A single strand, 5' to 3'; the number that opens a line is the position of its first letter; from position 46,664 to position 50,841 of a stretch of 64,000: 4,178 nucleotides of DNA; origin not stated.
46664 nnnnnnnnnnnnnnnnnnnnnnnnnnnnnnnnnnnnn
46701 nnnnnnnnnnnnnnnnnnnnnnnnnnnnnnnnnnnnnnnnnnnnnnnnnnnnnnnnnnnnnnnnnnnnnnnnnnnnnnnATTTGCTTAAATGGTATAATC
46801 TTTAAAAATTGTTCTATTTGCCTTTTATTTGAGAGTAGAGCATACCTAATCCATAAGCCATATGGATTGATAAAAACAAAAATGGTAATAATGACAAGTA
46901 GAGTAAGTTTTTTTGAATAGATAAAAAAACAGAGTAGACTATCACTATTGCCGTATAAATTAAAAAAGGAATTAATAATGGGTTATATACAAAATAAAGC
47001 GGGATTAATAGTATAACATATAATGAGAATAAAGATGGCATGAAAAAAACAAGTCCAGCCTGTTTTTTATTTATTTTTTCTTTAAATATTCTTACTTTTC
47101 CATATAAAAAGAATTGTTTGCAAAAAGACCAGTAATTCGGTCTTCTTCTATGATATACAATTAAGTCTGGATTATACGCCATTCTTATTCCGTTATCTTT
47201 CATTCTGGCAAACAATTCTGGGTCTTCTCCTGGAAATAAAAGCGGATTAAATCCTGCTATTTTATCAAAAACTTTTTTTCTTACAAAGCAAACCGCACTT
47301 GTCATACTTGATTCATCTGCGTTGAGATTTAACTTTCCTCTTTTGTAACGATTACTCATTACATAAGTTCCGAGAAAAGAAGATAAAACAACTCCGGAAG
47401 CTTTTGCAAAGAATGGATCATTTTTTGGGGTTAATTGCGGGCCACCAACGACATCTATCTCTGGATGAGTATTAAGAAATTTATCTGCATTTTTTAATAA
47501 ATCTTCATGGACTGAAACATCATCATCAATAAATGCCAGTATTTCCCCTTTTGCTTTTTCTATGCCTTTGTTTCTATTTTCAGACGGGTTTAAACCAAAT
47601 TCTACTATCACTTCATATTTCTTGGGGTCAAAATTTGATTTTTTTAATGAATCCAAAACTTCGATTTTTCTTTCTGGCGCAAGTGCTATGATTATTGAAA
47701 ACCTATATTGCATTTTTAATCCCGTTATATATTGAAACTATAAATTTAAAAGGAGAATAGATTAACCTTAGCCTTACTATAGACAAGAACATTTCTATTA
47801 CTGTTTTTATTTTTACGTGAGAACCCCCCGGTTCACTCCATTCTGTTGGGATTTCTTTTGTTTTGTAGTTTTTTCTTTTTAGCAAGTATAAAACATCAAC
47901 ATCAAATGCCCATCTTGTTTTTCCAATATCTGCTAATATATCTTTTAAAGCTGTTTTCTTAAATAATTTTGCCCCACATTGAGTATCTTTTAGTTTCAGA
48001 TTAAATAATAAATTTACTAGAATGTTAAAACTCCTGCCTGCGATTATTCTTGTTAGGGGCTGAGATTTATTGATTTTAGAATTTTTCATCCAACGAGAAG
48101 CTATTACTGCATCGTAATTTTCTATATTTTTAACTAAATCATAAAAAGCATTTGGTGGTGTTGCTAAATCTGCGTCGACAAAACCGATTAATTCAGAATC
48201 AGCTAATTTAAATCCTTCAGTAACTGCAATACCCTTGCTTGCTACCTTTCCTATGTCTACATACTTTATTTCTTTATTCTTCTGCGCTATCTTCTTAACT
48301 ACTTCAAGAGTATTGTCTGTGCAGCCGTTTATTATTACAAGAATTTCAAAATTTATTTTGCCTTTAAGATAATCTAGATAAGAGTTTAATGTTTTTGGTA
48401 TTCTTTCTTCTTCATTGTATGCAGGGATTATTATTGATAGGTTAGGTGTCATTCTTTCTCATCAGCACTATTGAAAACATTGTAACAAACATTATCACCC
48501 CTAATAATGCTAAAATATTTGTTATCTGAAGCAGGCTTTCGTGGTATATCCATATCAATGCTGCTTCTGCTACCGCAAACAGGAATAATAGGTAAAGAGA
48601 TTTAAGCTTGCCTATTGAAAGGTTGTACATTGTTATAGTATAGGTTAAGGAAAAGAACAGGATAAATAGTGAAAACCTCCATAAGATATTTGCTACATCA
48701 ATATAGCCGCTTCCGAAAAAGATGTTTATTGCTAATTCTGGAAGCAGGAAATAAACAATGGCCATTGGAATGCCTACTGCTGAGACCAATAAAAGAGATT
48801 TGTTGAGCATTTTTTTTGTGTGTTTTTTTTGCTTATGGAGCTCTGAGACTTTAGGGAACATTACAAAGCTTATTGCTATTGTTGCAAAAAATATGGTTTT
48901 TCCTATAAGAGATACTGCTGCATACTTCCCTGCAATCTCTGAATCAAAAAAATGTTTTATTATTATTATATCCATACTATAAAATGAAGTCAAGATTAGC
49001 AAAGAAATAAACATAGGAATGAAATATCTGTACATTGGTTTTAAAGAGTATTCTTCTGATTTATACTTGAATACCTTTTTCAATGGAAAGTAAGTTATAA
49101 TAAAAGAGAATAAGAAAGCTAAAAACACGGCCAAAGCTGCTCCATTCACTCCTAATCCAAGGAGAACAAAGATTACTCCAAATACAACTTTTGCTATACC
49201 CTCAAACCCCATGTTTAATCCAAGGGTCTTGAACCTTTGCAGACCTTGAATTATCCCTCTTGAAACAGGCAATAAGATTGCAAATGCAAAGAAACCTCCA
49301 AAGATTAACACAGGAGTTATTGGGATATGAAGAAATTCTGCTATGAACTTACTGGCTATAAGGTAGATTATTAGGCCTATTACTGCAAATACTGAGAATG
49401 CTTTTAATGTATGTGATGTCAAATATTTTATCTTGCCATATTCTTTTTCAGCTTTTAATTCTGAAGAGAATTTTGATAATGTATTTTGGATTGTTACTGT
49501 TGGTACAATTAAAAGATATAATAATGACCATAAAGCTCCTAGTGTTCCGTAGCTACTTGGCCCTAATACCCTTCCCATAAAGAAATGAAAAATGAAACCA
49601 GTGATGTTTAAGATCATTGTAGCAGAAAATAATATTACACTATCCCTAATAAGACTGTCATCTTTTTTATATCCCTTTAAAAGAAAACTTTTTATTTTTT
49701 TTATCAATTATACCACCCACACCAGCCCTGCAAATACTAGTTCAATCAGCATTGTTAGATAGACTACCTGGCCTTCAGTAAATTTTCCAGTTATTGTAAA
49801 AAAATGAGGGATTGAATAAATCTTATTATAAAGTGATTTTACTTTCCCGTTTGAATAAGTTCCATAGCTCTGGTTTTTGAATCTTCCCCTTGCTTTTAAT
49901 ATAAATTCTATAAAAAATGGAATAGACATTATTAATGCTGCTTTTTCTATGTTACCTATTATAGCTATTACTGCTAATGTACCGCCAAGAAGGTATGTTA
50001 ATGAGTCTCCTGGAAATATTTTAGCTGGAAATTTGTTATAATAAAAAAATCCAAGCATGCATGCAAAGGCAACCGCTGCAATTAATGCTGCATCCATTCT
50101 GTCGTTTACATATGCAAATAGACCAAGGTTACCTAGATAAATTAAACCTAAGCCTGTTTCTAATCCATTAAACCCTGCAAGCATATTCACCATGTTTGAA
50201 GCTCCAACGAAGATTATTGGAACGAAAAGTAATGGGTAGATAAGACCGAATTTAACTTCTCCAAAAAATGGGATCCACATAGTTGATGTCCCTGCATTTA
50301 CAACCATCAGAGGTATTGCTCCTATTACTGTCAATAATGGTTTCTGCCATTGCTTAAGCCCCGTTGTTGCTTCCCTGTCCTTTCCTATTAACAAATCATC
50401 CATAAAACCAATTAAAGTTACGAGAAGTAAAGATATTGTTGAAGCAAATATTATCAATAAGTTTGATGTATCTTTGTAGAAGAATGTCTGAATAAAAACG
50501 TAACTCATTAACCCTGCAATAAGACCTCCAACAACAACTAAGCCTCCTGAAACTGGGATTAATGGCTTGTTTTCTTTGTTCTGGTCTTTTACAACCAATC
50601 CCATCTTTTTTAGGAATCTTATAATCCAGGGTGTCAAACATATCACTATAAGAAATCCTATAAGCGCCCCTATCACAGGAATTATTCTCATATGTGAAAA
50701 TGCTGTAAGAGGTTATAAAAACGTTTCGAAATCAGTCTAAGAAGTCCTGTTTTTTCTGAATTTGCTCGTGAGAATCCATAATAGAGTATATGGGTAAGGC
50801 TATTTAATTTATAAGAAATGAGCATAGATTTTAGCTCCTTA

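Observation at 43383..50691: Seven-gene co-directional operon: initiating PNPT, flippase, two GT2s, B12-radical SAM, SDR, SPASM-radical SAM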

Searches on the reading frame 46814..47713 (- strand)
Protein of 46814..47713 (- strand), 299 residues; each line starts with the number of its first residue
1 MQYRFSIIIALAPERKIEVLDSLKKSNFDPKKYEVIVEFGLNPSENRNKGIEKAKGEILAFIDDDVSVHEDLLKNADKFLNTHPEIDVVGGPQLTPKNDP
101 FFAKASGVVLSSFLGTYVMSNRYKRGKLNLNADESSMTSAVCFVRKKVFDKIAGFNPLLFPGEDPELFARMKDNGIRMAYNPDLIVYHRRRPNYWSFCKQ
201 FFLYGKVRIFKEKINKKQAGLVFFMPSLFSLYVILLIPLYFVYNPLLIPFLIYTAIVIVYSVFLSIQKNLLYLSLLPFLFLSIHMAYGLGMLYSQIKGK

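Call 4: search_protein_families(library=pfam, proteins=[window:46814-47713:-], max_evalue=0.01)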
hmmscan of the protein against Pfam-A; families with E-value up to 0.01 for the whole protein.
window:46814-47713:- (299 aa): 6 families
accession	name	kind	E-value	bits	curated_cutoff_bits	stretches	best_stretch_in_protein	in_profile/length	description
PF13641.12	Glyco_tranf_2_3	-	1.6e-11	45.1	27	1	46-200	77-223/230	Glycosyltransferase like family 2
PF13632.12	Glyco_trans_2_3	-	2e-11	44.5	27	1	60-260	3-192/198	Glycosyl transferase family group 2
PF00535.33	Glycos_transf_2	-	3.1e-11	43.9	23.3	1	18-152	43-167/168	Glycosyl transferase family 2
PF10111.15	Glyco_tranf_2_2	-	3.4e-07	30.5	27.3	1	5-222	32-243/276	Glycosyltransferase like family 2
PF13506.12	Glyco_transf_21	-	8.7e-06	25.7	21.7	1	39-188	13-154/174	Glycosyl transferase family 21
PF02709.20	Glyco_transf_7C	-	0.0092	16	23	0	133-179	15-63/78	N-terminal domain of galactosyltransferase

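Call 5: search_protein_families(library=ncbifam, proteins=[window:46814-47713:-], max_evalue=0.001)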
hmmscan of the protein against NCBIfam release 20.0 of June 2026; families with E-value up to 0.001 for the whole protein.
window:46814-47713:- (299 aa): 6 families
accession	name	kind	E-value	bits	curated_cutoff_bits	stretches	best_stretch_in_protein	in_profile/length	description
TIGR03965.1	mycofact_glyco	equivalog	2.2e-19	69.7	280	1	43-206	142-298/467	mycofactocin biosynthesis glycosyltransferase MftF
NF041875.1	EPS_EpsD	equivalog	4.9e-18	65.6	370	1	32-211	56-230/325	exopolysaccharide biosynthesis glycosyltransferase EpsD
NF038302.1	EPS_HpsE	equivalog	4e-09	35.9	300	1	46-189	77-223/307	hormogonium polysaccharide biosynthesis glycosyltransferase HpsE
NF038299.1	EPS_HpsN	equivalog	6.3e-08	32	425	1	13-93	40-119/317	hormogonium polysaccharide biosynthesis glycosyltransferase HpsN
NF041394.1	GtaseAglG_Halo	equivalog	4.7e-07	29.4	440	1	44-189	71-216/304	glucosyl-dolichyl phosphate glucuronosyltransferase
TIGR04283.1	glyco_like_mftF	equivalog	7.8e-07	28.9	182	1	48-209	65-206/221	TIGR04283 family arsenosugar biosynthesis glycosyltransferase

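Call 80: search_solved_structures(query=window:46814-47713:-, max_evalue=0.001)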
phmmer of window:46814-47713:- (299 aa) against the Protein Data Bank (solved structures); distinct sequences matched with E-value up to 0.001: 0.

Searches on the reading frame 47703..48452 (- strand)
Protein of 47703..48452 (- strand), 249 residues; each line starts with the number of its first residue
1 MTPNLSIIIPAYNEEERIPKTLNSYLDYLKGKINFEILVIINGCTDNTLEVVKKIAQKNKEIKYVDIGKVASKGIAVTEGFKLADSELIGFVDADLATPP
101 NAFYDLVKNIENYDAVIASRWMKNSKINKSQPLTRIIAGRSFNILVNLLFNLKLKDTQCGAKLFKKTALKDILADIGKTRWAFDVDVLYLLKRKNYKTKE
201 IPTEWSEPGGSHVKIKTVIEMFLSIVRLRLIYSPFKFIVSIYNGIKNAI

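Call 4: search_protein_families(library=pfam, proteins=[window:47703-48452:-], max_evalue=0.01)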
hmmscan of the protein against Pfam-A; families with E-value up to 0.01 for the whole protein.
window:47703-48452:- (249 aa): 3 families
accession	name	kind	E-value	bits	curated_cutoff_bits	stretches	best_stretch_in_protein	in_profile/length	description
PF00535.33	Glycos_transf_2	-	1.3e-30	106.9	23.3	1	6-172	1-167/168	Glycosyl transferase family 2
PF10111.15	Glyco_tranf_2_2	-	7.7e-12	45.7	27.3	1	6-122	1-124/276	Glycosyltransferase like family 2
PF13641.12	Glyco_tranf_2_3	-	9.6e-12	45.8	27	1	3-126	1-129/230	Glycosyltransferase like family 2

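Call 5: search_protein_families(library=ncbifam, proteins=[window:47703-48452:-], max_evalue=0.001)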
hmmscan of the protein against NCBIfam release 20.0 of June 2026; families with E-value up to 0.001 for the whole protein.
window:47703-48452:- (249 aa): 20 families
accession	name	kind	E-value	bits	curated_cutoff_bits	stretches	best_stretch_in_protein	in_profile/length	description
NF047588.1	GlcsyltransPgfSStrep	equivalog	2e-22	79.8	500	1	5-174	3-169/308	glycosyltransferase PgfS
TIGR03937.1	PgaC_IcaA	equivalog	9e-16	57.8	422.3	1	3-118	45-158/407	poly-beta-1,6-N-acetyl-D-glucosamine synthase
NF007986.1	PRK10714.1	equivalog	7.9e-14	51.4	529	1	4-175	7-175/316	undecaprenyl-phosphate 4-deoxy-4-formamido-L-arabinose transferase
NF038302.1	EPS_HpsE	equivalog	3.2e-12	46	300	1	4-101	2-102/307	hormogonium polysaccharide biosynthesis glycosyltransferase HpsE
NF007482.0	PRK10073.1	equivalog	4e-12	45.8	423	1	2-116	5-116/334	glycosyltransferase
TIGR04182.1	glyco_TIGR04182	equivalog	1.4e-11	44.3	325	1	5-241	2-230/293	S-layer glycoprotein N-glycosyltransferase AglJ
TIGR04283.1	glyco_like_mftF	equivalog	1.7e-11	44.2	182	1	5-137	1-121/221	TIGR04283 family arsenosugar biosynthesis glycosyltransferase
NF050050.1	ProtGlycPglI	equivalog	5.4e-09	35.8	500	1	3-142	2-136/306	GalNAc(5)-diNAcBac-PP-undecaprenol beta-1,3-glucosyltransferase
NF010496.0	PRK13915.1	equivalog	5.4e-09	35.5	262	1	4-103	32-134/307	glucosyl-3-phosphoglycerate synthase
NF047683.1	TeichurnBiosyTuaG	equivalog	9.2e-09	35.3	400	1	2-96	5-97/252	teichuronic acid biosynthesis protein TuaG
NF038299.1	EPS_HpsN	equivalog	2.3e-07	30.1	425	1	3-132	1-130/317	hormogonium polysaccharide biosynthesis glycosyltransferase HpsN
NF041875.1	EPS_EpsD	equivalog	4.2e-07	29.7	370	1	5-104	1-98/325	exopolysaccharide biosynthesis glycosyltransferase EpsD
NF041391.1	DPhHxTase_Halo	equivalog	6.1e-07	28.6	375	1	11-210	3-188/213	dolichyl-phosphate hexose transferase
TIGR03469.1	HpnB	hypoth_equivalog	7.1e-07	28.6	379.25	1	3-121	44-171/386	hopene-associated glycosyltransferase HpnB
TIGR03111.1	glyc2_xrt_Gpos1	hypoth_equivalog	2.4e-06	26.6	363.95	1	2-118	48-164/439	TIGR03111 family XrtG-associated glycosyltransferase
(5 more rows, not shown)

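Call 48: search_solved_structures(query=window:47703-48452:-, max_evalue=0.000001)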
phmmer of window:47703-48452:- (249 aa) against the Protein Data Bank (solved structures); distinct sequences matched with E-value up to 0.000001: 10.
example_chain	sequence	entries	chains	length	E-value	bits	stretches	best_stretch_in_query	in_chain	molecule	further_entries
5mlz_A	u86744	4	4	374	5.8e-17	65.3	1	4-229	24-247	Dolichol monophosphate mannose synthase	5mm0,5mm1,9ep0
5ekp_C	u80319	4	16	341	7.3e-15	58.4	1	2-125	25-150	Uncharacterized glycosyltransferase sll0501 | Glycosyltransferase sll0501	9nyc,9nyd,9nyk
5eke_A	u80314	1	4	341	7.3e-15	58.4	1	2-125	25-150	Uncharacterized glycosyltransferase sll0501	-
9nye_A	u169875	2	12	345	7.5e-15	58.4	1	2-125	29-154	Glycosyltransferase sll0501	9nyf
9bhc_C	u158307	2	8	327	6.1e-10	42.3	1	4-173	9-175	Undecaprenyl-phosphate 4-deoxy-4-formamido-L-arabinose transferase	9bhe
8vxh_A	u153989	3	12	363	8e-10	41.9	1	4-173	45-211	Undecaprenyl-phosphate 4-deoxy-4-formamido-L-arabinose transferase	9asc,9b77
9hwj_A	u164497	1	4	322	1.4e-09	41.1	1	4-123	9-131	Undecaprenyl-phosphate 4-deoxy-4-formamido-L-arabinose transferase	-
2z87_A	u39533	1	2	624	7.8e-08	35.4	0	3-103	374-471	Chondroitin synthase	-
2z86_A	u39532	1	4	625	7.9e-08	35.4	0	3-103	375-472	Chondroitin synthase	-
5tze_C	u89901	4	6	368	6.1e-07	32.5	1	5-113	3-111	Glycosyl transferase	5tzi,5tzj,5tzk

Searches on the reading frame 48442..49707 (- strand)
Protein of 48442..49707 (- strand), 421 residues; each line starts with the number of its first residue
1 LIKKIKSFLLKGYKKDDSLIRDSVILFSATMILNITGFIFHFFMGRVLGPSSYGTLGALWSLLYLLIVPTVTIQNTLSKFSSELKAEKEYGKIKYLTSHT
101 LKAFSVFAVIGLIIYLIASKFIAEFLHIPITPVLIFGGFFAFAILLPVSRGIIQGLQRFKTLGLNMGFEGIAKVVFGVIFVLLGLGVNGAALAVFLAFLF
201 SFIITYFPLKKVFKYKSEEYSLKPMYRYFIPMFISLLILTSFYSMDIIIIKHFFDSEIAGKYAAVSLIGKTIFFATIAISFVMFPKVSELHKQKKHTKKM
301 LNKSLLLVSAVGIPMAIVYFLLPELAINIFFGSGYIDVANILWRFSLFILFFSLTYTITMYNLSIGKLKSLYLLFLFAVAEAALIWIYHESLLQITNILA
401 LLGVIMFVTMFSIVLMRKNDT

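Call 4: search_protein_families(library=pfam, proteins=[window:48442-49707:-], max_evalue=0.01)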
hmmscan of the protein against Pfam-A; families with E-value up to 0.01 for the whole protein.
window:48442-49707:- (421 aa): 3 families
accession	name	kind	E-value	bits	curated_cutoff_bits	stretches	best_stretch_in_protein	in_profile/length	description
PF13440.11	Polysacc_synt_3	-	4.2e-17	62.8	23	1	44-338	2-291/293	Polysaccharide biosynthesis protein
PF01943.22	Polysacc_synt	-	1.4e-13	51.3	28.2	1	20-291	2-274/274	Polysaccharide biosynthesis protein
PF01554.23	MatE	-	0.0013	18.8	24.9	2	231-358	1-127/161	MatE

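Call 5: search_protein_families(library=ncbifam, proteins=[window:48442-49707:-], max_evalue=0.001)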
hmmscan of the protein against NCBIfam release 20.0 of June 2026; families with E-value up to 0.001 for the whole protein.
window:48442-49707:- (421 aa): 1 family
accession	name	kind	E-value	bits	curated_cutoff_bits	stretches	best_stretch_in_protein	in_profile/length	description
TIGR02900.1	spore_V_B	equivalog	1.2e-07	30.9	372.3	1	19-409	1-424/488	stage V sporulation protein B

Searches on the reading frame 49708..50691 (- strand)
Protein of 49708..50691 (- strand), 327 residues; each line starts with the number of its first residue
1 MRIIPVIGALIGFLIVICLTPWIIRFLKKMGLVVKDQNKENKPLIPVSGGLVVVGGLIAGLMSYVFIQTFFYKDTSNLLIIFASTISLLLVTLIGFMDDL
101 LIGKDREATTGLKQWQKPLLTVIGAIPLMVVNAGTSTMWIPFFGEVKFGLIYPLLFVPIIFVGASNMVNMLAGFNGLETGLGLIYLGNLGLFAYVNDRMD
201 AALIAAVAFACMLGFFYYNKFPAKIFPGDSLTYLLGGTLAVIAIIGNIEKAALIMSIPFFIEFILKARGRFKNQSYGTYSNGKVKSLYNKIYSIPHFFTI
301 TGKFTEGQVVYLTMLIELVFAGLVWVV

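Call 4: search_protein_families(library=pfam, proteins=[window:49708-50691:-], max_evalue=0.01)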
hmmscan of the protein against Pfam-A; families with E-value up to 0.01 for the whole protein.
window:49708-50691:- (327 aa): 1 family
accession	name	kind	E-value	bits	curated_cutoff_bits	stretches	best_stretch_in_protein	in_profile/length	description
PF00953.26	Glycos_transf_4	-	2.3e-33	115.9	27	1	84-246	4-159/160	Glycosyl transferase family 4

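Call 5: search_protein_families(library=ncbifam, proteins=[window:49708-50691:-], max_evalue=0.001)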
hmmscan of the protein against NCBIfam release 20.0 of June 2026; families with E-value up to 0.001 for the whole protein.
window:49708-50691:- (327 aa): 4 families
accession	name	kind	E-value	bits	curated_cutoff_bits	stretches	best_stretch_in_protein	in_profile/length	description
TIGR00445.1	mraY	equivalog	1.8e-21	76.9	192.05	1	19-321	4-311/321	phospho-N-acetylmuramoyl-pentapeptide-transferase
NF053644.1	MraY_archaea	equivalog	1.1e-14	54.6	450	1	144-259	174-289/340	pseudomurein biosynthesis MraY family phospho-N-acetylmuramoyl-pentapeptide-transferase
TIGR01218.1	Gpos_tandem_5TM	subfamily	0.00035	20.4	35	1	4-95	97-193/208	tandem five-TM protein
TIGR02380.1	ECA_wecA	exception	0.00042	19.6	326.05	1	22-245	17-228/346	UDP-N-acetylglucosamine--undecaprenyl-phosphate N-acetylglucosaminephosphotransferase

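Call 47: search_solved_structures(query=window:49708-50691:-, max_evalue=0.001)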
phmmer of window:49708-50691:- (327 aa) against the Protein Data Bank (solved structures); distinct sequences matched with E-value up to 0.001: 10.
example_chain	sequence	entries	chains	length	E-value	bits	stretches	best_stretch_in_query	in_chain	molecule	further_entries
6bw6_A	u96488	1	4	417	5.3e-16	62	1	3-264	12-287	UDP-N-acetylglucosamine--dolichyl-phosphate N-acetylglucosaminephosphotransferase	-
6bw5_A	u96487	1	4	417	5.4e-16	62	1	3-264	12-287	UDP-N-acetylglucosamine--dolichyl-phosphate N-acetylglucosaminephosphotransferase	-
6fm9_A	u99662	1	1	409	5.6e-16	61.9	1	3-264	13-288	UDP-N-acetylglucosamine--dolichyl-phosphate N-acetylglucosaminephosphotransferase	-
9znn_A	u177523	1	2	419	6e-16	61.8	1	3-264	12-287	UDP-N-acetylglucosamine--dolichyl-phosphate N-acetylglucosaminephosphotransferase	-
5lev_A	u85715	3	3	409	5e-15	58.8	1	3-264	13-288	UDP-N-acetylglucosamine--dolichyl-phosphate N-acetylglucosaminephosphotransferase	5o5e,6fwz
5jnq_A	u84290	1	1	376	7.4e-14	55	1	6-263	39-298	Phospho-N-acetylmuramoyl-pentapeptide-transferase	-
8tlu_A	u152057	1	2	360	4.8e-11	45.7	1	6-272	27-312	Phospho-N-acetylmuramoyl-pentapeptide-transferase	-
8g01_A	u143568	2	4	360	4.9e-11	45.7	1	6-272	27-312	Phospho-N-acetylmuramoyl-pentapeptide-transferase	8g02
4j72_A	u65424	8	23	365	6.7e-10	41.9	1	8-256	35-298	Phospho-N-acetylmuramoyl-pentapeptide-transferase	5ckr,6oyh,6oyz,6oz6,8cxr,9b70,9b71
9zno_A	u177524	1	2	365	1.2e-09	41.1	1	9-254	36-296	Phospho-N-acetylmuramoyl-pentapeptide-transferase (MraY)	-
